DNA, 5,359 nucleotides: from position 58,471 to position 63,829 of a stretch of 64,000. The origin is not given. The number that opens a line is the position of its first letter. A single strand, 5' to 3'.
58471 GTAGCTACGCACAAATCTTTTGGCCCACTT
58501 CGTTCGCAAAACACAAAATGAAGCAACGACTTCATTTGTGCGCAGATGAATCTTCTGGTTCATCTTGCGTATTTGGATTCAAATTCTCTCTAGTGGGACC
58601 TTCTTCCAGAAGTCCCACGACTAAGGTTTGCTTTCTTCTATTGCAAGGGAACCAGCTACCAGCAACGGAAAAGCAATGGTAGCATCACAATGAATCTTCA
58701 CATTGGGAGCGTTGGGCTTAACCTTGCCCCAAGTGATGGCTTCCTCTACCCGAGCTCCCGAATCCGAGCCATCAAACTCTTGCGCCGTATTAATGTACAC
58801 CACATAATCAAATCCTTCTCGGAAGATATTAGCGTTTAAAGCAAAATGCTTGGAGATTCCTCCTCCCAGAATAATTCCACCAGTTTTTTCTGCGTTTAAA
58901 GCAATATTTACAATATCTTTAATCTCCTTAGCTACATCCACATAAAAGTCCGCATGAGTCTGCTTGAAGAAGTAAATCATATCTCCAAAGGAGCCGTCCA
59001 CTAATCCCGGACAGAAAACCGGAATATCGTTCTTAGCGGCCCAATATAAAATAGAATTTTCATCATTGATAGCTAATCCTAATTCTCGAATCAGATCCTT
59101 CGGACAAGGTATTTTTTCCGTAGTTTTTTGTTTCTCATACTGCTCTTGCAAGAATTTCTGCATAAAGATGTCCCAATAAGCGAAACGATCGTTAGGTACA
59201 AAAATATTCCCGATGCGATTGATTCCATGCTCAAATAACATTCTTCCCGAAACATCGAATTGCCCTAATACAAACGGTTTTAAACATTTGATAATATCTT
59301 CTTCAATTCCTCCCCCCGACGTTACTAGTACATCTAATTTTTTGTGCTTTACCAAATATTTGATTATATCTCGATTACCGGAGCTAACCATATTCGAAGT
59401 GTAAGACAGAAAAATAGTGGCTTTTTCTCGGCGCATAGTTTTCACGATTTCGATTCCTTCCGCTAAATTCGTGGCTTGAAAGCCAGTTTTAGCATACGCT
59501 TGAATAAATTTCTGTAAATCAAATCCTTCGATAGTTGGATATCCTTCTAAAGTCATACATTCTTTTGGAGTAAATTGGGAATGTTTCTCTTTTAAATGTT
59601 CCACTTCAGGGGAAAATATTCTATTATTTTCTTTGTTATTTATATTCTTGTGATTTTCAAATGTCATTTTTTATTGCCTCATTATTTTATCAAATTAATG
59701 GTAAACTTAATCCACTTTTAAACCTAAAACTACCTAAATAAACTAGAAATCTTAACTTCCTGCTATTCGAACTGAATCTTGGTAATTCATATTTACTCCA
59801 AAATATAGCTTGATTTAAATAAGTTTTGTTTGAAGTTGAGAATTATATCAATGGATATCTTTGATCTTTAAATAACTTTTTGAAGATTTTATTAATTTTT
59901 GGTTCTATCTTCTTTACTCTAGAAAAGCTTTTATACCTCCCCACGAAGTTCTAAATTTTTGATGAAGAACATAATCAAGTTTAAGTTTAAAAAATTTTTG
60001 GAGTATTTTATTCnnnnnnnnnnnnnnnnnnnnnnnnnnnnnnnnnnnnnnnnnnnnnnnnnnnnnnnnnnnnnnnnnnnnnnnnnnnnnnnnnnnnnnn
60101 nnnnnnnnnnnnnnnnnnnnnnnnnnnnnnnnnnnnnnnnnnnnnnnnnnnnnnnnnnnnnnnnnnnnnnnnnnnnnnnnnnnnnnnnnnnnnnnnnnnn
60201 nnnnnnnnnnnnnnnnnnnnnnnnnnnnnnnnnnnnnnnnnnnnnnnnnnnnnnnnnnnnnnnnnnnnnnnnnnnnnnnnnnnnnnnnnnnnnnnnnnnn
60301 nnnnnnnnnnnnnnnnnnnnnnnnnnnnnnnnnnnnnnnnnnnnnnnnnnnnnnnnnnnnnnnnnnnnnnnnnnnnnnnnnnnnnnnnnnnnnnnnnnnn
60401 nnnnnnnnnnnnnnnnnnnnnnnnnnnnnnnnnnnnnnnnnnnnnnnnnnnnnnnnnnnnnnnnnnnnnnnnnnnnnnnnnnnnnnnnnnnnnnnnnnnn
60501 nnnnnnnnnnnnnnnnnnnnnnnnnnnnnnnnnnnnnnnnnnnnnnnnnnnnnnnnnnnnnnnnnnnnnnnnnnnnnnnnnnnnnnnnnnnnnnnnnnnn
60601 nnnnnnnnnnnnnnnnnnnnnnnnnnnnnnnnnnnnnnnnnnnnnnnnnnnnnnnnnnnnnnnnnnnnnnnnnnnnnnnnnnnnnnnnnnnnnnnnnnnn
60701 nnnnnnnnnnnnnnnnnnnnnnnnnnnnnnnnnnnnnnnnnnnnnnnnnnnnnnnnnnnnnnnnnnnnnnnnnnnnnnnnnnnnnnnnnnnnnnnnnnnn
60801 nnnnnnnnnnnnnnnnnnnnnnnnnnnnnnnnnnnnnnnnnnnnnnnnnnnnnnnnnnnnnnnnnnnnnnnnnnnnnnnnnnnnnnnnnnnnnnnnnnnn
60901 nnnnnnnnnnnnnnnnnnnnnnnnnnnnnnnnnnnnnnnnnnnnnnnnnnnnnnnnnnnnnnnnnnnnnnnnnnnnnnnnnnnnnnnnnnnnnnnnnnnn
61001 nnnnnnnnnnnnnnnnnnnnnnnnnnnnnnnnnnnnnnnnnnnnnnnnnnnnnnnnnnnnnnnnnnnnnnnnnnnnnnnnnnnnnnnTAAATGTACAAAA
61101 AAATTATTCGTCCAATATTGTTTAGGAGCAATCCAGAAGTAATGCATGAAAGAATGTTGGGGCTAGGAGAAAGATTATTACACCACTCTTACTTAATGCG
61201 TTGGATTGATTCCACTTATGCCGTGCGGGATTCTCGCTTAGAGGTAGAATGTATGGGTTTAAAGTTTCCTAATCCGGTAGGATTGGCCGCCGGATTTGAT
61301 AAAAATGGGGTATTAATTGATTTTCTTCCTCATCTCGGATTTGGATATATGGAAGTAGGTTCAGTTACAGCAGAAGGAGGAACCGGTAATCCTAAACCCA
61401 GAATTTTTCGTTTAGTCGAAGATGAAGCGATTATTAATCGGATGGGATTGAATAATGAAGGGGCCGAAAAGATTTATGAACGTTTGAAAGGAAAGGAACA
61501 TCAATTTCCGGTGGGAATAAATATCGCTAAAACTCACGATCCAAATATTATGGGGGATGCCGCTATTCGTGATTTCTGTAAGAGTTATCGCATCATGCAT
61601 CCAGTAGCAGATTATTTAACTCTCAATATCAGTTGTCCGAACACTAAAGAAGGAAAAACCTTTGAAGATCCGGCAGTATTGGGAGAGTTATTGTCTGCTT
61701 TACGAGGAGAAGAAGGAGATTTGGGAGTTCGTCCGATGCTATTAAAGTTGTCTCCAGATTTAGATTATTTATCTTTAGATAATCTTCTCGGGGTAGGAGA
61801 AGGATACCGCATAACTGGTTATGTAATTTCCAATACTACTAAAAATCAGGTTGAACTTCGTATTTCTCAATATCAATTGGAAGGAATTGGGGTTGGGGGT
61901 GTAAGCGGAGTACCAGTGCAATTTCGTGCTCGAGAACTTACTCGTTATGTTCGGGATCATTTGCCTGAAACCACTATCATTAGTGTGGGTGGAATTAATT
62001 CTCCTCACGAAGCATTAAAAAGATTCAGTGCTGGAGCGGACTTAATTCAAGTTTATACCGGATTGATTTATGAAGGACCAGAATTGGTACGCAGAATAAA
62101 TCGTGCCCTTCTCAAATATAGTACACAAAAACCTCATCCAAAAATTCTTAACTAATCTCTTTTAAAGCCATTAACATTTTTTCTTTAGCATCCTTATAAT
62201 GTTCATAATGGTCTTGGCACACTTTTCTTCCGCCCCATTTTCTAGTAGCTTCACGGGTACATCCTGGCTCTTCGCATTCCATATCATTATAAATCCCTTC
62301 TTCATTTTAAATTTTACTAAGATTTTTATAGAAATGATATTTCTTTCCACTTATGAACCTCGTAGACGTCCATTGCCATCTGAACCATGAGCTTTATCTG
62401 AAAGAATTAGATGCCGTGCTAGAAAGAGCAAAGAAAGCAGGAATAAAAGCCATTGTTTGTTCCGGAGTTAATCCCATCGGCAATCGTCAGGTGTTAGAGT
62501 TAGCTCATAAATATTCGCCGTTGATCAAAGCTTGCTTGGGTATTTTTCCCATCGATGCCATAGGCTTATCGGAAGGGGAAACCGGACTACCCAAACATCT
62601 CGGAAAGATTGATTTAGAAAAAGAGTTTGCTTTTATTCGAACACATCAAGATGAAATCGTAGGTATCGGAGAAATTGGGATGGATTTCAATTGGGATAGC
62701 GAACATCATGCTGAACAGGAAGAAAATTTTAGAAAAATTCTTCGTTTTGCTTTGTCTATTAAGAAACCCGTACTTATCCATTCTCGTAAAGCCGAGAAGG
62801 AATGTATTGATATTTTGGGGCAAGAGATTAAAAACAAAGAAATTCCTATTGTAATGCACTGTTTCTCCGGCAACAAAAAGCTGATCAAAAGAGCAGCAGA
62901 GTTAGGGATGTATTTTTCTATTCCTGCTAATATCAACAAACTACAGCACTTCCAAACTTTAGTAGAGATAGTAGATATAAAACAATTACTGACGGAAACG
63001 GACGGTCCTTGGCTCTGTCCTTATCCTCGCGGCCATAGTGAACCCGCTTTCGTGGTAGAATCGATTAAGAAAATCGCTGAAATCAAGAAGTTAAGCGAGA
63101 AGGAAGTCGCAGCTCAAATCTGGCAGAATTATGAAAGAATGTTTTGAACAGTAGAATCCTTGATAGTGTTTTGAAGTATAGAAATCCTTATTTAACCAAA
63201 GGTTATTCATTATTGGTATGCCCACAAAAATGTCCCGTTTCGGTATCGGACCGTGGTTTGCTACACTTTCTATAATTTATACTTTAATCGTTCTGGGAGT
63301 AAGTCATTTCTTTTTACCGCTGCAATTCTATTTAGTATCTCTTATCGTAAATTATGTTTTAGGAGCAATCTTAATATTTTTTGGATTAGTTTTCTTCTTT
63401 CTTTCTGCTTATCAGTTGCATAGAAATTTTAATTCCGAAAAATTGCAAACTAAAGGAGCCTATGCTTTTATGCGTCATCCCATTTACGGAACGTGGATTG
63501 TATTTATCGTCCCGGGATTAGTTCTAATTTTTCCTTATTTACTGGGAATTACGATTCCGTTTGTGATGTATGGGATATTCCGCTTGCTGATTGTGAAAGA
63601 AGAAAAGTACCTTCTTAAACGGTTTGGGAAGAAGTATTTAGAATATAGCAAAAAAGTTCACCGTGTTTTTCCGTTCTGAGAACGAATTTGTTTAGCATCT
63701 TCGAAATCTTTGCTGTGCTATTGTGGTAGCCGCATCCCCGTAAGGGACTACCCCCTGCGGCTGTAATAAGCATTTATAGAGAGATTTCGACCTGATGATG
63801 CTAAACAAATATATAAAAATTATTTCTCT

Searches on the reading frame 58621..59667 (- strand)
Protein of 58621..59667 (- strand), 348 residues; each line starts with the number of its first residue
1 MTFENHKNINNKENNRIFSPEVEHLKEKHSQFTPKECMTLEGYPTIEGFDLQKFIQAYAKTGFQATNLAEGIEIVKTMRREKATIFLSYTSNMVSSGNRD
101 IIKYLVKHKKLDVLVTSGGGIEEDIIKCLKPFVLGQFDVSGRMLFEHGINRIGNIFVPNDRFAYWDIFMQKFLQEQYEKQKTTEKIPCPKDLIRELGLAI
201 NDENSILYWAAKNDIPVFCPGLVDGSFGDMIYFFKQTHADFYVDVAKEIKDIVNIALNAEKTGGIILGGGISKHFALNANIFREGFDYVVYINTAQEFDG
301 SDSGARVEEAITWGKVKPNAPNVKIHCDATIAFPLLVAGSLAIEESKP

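Call 75: search_protein_families(library=pfam, proteins=[window:58621-59667:-], max_evalue=0.001)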
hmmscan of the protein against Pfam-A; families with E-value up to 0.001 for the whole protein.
window:58621-59667:- (348 aa): 1 family
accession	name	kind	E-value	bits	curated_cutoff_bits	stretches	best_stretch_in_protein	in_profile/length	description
PF01916.23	DS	-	1.1e-113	379.8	27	1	54-338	2-286/288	Deoxyhypusine synthase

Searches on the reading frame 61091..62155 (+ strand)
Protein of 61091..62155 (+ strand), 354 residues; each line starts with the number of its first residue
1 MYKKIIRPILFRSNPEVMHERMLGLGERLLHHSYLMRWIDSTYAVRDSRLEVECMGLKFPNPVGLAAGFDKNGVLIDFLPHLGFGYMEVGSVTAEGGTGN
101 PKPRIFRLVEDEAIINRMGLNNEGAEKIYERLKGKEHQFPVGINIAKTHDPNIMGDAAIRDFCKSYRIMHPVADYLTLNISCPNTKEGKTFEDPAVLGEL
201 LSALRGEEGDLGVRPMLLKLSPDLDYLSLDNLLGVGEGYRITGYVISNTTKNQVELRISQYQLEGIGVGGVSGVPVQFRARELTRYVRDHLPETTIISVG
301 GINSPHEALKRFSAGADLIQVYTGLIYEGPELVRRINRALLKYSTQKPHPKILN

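Call 75: search_protein_families(library=pfam, proteins=[window:61091-62155:+], max_evalue=0.001)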
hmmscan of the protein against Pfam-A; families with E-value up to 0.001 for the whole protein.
window:61091-62155:+ (354 aa): 1 family
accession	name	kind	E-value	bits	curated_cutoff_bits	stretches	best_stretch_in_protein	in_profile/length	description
PF01180.27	DHO_dh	-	6.8e-67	226.1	27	1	50-341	2-288/291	Dihydroorotate dehydrogenase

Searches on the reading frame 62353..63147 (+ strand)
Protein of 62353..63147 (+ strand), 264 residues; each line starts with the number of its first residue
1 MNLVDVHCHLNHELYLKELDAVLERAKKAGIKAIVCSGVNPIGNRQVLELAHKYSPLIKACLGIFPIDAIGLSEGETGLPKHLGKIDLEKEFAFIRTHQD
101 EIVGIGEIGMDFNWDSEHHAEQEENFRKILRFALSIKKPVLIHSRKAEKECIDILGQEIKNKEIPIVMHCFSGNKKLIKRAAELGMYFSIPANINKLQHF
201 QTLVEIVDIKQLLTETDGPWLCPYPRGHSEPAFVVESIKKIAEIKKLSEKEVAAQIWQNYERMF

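Call 75: search_protein_families(library=pfam, proteins=[window:62353-63147:+], max_evalue=0.001)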
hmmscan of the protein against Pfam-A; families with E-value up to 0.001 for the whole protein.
window:62353-63147:+ (264 aa): 1 family
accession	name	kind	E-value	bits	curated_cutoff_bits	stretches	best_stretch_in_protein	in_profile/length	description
PF01026.27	TatD_DNase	-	4.3e-63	213.5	27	1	4-264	1-252/253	TatD related DNase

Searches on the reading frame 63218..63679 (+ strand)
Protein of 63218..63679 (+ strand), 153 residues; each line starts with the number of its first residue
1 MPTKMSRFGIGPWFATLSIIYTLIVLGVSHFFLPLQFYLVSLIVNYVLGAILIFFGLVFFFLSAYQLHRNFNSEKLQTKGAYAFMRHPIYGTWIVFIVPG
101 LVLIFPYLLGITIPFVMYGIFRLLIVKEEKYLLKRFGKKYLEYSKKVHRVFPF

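Call 73: search_protein_families(library=pfam, proteins=[window:63218-63679:+], max_evalue=0.001)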
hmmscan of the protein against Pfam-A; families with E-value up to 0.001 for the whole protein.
window:63218-63679:+ (153 aa): 2 families
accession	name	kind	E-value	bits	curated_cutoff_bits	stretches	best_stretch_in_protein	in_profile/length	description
PF04140.19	ICMT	-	4.4e-06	27.5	24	1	72-133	31-94/95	Isoprenylcysteine carboxyl methyltransferase (ICMT) family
PF04191.18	PEMT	-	1e-05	26.4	25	1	45-139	2-105/105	Phospholipid methyltransferase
